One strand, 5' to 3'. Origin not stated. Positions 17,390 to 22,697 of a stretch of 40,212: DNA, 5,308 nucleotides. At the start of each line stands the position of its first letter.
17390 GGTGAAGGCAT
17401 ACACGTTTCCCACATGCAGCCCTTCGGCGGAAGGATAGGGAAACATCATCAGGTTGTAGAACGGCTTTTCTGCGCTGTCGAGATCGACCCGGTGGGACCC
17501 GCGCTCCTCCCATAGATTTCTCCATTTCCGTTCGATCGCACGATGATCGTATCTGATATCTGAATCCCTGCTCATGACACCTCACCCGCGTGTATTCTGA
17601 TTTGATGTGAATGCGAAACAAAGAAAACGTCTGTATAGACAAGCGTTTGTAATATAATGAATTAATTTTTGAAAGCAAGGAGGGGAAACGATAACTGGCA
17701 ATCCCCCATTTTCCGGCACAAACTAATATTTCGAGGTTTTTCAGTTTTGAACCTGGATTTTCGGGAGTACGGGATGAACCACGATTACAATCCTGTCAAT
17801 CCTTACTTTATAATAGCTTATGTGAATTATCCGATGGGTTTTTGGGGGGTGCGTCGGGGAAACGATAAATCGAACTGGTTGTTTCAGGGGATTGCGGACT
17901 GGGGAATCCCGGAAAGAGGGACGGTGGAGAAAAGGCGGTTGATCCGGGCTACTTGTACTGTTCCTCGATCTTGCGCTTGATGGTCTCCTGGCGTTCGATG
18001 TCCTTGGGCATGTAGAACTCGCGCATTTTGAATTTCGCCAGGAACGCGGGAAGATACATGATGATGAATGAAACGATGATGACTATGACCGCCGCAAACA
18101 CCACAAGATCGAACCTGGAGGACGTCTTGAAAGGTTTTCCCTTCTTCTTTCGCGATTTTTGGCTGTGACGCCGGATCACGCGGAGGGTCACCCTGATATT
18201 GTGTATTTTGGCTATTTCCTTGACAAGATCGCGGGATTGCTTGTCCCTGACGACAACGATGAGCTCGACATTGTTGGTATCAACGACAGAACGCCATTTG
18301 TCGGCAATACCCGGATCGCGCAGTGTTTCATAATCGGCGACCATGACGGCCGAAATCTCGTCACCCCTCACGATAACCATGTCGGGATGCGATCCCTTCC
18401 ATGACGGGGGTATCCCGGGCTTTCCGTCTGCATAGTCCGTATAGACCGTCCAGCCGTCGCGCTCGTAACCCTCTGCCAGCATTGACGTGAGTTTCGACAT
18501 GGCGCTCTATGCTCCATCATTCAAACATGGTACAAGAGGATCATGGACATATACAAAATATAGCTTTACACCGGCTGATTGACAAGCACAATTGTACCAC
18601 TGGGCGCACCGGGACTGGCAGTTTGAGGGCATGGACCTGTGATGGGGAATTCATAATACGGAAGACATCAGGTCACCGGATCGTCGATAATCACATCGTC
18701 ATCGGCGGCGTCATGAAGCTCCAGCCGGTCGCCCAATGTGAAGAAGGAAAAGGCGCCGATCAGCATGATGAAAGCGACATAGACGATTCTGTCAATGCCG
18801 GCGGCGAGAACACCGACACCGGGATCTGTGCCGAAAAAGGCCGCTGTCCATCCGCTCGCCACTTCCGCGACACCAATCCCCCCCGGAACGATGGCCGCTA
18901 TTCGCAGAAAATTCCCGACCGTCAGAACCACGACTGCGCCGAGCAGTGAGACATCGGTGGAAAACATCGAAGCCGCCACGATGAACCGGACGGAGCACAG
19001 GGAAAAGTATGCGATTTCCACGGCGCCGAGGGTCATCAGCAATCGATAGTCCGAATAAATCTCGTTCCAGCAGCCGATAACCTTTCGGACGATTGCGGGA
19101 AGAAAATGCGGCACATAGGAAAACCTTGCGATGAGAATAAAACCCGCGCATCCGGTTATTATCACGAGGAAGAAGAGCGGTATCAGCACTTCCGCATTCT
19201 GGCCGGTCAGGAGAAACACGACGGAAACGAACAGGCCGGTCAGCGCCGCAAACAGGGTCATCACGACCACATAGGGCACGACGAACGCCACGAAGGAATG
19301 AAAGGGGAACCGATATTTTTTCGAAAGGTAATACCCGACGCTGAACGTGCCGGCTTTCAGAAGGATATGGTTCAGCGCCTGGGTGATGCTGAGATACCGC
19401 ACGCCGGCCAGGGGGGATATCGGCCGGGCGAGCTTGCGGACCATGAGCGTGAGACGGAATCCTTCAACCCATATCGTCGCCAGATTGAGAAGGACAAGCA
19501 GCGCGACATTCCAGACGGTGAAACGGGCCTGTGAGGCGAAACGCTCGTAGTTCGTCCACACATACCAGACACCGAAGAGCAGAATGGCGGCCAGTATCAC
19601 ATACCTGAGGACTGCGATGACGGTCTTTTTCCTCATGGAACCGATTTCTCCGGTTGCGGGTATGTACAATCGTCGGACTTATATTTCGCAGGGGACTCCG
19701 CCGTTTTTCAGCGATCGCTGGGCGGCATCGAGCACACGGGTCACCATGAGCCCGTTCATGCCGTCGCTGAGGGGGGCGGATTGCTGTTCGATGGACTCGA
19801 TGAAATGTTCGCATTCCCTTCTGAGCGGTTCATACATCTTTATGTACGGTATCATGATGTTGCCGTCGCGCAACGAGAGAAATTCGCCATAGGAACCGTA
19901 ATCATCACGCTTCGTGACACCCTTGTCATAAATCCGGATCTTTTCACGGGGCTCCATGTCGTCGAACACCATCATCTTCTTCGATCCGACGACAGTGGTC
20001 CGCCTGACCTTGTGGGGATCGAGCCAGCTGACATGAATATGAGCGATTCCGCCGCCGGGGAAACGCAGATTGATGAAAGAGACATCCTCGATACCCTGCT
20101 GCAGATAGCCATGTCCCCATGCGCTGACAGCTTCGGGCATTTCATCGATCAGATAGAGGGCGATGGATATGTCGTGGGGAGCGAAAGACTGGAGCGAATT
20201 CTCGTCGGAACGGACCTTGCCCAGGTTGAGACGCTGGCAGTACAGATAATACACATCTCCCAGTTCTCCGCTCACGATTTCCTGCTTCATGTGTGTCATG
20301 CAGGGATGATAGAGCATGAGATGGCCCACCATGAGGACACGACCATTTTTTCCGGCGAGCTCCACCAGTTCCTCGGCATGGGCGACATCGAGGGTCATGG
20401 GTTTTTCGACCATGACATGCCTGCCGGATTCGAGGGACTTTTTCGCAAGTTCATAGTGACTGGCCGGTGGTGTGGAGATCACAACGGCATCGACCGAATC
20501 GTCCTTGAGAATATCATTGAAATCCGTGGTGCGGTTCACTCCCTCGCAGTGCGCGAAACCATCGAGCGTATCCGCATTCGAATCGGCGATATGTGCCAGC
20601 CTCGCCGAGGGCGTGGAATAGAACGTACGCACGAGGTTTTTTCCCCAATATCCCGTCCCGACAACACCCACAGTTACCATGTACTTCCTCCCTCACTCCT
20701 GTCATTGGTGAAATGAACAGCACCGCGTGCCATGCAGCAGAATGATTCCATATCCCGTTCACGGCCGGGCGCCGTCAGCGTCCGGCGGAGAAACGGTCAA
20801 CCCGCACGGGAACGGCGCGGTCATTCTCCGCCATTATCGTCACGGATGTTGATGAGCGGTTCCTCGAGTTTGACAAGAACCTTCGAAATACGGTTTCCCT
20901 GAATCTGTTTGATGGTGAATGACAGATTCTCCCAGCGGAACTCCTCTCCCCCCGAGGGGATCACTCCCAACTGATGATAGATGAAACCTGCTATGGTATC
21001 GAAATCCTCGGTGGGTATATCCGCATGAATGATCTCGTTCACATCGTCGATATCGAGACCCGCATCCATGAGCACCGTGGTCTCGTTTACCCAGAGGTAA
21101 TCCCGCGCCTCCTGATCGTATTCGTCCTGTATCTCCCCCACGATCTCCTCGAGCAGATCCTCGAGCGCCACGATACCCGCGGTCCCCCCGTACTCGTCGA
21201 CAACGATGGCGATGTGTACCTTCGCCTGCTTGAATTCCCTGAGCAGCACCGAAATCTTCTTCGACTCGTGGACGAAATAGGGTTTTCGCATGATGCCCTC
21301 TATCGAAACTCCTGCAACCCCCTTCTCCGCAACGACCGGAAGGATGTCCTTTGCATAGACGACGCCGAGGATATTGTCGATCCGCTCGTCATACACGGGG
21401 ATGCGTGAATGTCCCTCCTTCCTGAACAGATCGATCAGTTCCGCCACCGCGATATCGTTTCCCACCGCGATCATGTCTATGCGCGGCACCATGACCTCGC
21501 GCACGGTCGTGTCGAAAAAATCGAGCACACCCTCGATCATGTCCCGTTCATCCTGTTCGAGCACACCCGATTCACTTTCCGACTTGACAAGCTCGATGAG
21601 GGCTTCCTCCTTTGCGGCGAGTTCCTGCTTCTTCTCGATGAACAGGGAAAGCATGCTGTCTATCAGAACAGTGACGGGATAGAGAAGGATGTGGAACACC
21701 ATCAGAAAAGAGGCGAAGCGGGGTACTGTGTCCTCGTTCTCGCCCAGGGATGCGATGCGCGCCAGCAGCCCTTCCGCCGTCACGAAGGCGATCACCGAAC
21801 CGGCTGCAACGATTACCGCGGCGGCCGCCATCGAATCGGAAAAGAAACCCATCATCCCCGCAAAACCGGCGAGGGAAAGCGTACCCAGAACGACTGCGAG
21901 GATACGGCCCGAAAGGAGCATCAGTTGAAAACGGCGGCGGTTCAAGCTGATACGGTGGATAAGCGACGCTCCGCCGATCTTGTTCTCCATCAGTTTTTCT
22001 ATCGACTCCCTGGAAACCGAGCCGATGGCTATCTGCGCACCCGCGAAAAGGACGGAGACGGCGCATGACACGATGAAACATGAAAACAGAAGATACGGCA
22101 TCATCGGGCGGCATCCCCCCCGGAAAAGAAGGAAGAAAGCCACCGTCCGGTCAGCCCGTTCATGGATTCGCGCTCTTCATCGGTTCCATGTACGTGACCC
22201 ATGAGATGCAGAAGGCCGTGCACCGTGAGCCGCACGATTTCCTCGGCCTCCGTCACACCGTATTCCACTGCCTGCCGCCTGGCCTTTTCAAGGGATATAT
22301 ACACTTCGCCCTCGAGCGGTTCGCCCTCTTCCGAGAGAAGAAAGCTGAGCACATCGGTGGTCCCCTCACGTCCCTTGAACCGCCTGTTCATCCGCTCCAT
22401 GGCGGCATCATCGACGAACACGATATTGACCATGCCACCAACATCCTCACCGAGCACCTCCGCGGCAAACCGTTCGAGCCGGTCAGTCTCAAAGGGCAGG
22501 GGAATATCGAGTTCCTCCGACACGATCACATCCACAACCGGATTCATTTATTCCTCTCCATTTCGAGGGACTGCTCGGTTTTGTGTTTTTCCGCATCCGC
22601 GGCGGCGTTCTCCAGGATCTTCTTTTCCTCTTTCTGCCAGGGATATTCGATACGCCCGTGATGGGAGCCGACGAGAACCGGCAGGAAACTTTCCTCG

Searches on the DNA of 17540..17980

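Call 43: search_rna_families(source=window, start=17540, end=17980, threshold=evalue, max_evalue=5)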
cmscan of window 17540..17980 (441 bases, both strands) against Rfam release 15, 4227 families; matches with E-value up to 5: 1.
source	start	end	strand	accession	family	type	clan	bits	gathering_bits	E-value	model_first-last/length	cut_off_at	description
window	17592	17748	-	RF02060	STnc410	Gene; sRNA;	-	13.5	50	1.8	1-158/158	no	Enterobacterial sRNA STnc410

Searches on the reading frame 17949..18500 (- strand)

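Call 13: search_protein_families(library=pfam, proteins=[window:17949-18500:-])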
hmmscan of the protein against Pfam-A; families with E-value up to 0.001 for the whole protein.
window:17949-18500:- (183 aa): 1 family
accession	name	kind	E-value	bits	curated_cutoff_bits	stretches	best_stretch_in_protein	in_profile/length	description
PF14828.11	Amnionless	-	0.00084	18.7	30.4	1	74-177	285-394/442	Amnionless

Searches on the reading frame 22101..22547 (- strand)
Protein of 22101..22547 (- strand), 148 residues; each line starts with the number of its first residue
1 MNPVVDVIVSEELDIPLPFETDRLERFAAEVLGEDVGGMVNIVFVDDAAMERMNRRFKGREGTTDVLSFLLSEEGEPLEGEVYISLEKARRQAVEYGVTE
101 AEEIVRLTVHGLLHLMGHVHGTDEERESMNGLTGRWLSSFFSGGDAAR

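Call 81: search_protein_families(library=pfam, proteins=[window:22101-22547:-], max_evalue=0.00001)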
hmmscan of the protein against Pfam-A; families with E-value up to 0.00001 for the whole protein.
window:22101-22547:- (148 aa): 1 family
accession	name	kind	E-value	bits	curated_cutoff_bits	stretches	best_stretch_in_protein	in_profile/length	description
PF02130.23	YbeY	-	8.6e-29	100.5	25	1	37-138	27-127/129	Endoribonuclease YbeY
